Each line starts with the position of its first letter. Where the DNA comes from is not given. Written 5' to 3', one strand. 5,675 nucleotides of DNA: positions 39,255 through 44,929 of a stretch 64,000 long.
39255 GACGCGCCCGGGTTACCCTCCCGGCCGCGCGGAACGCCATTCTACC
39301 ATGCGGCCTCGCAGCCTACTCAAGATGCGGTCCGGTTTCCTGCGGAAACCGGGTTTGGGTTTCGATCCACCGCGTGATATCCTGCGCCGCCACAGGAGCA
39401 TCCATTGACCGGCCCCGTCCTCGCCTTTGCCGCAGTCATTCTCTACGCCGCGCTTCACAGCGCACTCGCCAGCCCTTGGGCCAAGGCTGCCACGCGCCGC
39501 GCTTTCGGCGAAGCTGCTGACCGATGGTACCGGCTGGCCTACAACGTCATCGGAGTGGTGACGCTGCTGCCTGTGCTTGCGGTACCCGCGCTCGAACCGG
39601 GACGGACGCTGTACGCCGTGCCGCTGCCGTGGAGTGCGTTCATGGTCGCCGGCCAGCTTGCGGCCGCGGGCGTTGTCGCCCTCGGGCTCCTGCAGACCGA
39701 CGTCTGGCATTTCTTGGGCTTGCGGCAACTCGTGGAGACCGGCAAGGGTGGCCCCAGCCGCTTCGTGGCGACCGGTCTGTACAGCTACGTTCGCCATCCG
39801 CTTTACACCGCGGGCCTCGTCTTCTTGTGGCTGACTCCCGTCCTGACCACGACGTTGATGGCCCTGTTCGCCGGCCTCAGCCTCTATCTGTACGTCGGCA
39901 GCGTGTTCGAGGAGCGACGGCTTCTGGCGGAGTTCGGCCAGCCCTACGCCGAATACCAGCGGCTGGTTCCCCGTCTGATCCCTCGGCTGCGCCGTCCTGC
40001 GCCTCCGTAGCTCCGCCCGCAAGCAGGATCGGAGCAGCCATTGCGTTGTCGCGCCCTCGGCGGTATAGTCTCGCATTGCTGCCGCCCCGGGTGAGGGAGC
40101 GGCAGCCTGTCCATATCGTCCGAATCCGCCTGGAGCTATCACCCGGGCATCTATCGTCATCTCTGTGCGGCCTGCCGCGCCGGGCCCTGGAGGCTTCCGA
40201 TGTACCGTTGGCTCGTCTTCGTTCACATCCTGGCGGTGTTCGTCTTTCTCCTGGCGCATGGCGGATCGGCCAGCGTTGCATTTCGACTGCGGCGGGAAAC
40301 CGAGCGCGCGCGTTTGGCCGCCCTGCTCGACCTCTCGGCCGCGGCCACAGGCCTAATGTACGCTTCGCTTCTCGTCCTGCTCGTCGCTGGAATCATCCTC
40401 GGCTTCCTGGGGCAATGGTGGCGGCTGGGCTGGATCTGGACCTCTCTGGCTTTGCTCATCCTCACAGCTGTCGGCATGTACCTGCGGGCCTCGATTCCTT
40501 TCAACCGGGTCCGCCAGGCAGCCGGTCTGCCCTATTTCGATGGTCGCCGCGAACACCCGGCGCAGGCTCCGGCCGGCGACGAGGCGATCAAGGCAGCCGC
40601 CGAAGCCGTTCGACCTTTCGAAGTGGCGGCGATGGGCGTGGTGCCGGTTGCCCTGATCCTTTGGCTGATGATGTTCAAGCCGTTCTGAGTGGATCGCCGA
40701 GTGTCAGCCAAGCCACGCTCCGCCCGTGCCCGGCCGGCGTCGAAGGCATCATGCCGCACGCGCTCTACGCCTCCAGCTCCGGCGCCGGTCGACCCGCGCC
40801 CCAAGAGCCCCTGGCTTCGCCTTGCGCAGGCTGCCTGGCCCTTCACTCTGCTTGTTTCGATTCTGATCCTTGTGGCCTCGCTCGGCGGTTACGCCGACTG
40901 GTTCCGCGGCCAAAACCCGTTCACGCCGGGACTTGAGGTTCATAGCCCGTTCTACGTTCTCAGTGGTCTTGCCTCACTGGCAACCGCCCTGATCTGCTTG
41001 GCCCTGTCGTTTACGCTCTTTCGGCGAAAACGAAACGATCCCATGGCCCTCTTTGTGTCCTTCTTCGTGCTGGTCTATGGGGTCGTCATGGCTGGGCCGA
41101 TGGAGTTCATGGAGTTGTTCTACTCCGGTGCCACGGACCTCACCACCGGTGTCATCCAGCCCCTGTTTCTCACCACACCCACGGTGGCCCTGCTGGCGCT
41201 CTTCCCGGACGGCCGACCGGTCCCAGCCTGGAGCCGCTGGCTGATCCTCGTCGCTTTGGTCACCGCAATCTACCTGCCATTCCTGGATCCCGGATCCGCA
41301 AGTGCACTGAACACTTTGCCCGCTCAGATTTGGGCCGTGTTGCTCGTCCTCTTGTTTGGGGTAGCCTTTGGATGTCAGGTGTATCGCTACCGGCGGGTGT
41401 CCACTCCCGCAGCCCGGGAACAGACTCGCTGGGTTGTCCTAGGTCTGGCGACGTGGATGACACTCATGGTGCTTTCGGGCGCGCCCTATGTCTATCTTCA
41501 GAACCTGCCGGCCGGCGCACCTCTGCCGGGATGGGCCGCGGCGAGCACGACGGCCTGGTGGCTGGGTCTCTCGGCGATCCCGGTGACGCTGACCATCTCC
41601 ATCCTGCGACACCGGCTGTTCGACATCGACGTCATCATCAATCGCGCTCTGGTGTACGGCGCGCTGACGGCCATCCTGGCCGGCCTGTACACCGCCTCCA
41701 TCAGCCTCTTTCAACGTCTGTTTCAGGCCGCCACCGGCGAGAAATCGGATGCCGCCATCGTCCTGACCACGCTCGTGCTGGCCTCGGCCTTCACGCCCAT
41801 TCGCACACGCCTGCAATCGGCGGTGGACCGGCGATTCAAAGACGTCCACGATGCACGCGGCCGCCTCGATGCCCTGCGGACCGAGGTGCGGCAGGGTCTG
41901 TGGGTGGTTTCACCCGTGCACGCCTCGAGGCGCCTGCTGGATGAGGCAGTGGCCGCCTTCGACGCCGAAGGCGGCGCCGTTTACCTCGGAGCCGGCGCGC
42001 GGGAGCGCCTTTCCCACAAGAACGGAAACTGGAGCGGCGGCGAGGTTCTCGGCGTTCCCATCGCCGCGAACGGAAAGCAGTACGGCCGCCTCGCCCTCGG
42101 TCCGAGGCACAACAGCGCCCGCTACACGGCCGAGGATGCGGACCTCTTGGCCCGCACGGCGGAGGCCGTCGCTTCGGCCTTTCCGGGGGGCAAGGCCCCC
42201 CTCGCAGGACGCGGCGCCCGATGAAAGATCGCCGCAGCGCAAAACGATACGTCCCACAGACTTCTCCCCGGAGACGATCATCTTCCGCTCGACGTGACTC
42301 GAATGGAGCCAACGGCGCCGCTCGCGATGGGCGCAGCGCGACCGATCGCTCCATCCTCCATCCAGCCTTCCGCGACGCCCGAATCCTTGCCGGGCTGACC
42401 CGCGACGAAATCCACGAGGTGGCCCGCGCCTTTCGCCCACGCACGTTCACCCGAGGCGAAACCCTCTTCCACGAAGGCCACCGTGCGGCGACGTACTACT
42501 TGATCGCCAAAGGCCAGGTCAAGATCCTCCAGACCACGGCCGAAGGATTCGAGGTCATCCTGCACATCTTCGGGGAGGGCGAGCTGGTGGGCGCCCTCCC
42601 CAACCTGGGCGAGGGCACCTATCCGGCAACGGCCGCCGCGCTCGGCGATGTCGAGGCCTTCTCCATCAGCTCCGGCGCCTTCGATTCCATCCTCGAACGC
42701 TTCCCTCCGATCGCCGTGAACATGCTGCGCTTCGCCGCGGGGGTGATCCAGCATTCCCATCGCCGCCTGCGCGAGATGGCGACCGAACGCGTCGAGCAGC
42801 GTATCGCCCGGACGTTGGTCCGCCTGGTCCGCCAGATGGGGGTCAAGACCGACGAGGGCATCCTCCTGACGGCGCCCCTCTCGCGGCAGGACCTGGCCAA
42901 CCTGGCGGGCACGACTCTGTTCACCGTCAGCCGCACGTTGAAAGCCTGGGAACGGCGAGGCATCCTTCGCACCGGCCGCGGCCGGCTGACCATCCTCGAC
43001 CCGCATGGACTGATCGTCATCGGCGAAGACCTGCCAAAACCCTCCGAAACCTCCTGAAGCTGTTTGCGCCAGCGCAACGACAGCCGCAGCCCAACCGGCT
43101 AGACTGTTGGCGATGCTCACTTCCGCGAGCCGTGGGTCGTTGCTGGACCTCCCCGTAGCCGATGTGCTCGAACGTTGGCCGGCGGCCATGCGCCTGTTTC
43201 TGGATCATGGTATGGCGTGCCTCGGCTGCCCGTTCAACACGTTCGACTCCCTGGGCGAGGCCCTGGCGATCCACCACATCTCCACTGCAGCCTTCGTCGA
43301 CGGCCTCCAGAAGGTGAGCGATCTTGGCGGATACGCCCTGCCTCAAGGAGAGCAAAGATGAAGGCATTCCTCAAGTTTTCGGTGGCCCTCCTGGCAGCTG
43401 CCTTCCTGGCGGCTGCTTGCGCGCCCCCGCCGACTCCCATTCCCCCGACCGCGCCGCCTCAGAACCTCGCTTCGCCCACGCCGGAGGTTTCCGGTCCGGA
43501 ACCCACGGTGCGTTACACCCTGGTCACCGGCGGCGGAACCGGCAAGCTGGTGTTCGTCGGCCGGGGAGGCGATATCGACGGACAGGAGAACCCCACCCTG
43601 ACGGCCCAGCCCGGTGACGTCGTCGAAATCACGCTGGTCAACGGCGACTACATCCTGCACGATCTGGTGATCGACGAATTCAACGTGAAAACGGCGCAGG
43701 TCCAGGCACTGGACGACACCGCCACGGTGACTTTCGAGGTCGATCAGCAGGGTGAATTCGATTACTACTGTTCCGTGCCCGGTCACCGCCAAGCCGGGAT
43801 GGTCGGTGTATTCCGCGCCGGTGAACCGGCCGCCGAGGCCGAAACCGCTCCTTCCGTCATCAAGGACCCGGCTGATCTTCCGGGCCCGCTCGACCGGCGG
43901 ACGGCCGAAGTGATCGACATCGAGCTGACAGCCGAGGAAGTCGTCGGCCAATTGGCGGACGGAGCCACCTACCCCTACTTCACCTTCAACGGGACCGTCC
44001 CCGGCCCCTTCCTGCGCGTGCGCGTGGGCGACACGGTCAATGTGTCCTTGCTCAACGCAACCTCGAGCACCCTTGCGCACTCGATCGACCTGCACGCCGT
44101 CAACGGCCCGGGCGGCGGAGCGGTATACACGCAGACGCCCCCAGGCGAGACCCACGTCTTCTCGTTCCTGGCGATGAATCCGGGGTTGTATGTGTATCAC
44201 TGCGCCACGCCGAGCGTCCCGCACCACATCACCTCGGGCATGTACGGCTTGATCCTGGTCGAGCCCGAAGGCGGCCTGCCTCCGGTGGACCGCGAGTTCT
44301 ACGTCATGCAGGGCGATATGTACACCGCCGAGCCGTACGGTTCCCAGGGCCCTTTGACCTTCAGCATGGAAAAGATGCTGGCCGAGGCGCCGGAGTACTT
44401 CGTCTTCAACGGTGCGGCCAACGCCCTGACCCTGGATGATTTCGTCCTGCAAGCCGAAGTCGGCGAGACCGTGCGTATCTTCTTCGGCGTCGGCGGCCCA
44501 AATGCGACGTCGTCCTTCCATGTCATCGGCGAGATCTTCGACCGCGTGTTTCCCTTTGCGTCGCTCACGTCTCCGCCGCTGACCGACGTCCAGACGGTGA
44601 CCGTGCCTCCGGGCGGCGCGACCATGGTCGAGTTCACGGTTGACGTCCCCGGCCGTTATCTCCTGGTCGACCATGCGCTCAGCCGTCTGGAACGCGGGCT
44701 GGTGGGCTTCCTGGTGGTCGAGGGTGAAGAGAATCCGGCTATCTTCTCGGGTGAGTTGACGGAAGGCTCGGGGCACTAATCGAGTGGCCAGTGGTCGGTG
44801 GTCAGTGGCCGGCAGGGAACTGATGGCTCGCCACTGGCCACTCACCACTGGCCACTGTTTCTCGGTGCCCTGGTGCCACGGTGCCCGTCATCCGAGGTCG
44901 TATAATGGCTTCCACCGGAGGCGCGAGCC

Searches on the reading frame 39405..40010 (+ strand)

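Call 71: search_protein_families(library=pfam, proteins=[window:39405-40010:+], max_evalue=0.00001)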
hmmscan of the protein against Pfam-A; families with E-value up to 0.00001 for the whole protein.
window:39405-40010:+ (201 aa): 0 families

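Call 86: search_protein_families(library=ncbifam, proteins=[window:39405-40010:+], max_evalue=0.001)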
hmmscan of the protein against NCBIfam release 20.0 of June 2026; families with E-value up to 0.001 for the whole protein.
window:39405-40010:+ (201 aa): 3 families
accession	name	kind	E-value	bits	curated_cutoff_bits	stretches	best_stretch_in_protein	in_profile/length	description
NF045656.1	MeththiolMtaseMddA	equivalog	9.4e-18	64.4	270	1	11-193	56-238/238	methanethiol S-methyltransferase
NF040696.1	isopcys_mtase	equivalog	1.1e-12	48.2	160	1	119-194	111-189/190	protein-S-isoprenylcysteine O-methyltransferase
TIGR04571.1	LmtA_Leptospira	exception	1.8e-07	31.2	325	1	123-196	91-167/252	lipid A Kdo2 1-phosphate O-methyltransferase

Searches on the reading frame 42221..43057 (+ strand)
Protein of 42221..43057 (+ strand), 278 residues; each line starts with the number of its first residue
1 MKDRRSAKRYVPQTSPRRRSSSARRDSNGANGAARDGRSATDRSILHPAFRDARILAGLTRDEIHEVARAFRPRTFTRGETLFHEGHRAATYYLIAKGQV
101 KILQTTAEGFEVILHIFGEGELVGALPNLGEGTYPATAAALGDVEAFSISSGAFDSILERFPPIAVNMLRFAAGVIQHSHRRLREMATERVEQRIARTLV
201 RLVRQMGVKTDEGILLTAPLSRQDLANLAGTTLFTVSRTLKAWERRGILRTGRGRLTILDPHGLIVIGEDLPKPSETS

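Call 71: search_protein_families(library=pfam, proteins=[window:42221-43057:+], max_evalue=0.00001)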
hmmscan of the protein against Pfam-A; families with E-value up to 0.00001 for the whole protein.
window:42221-43057:+ (278 aa): 3 families
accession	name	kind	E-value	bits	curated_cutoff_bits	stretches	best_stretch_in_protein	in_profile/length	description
PF00027.35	cNMP_binding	-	7.2e-20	71.2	27.5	1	74-160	2-88/89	Cyclic nucleotide-binding domain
PF13545.12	HTH_Crp_2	-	6.6e-18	64.9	27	1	193-264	1-67/70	Crp-like helix-turn-helix domain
PF00325.26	Crp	-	2.5e-07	30.7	21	1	219-248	2-31/32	Bacterial regulatory proteins, crp family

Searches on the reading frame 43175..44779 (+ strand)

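Call 71: search_protein_families(library=pfam, proteins=[window:43175-44779:+], max_evalue=0.00001)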
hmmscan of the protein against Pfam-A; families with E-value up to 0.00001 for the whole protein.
window:43175-44779:+ (534 aa): 4 families
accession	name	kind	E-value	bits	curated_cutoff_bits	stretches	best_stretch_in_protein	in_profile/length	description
PF07731.20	Cu-oxidase_2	-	9.6e-19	67.9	20.4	0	319-365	93-136/137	Multicopper oxidase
PF07732.21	Cu-oxidase_3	-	2.2e-17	63.7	21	1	262-365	11-117/119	Multicopper oxidase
PF00127.26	Copper-bind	-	3.2e-08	34.3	21.2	0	169-212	53-95/99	Copper binding proteins, plastocyanin/azurin family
PF13473.12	Cupredoxin_1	-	3.4e-06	27.5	27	0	141-209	36-101/104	Cupredoxin-like domain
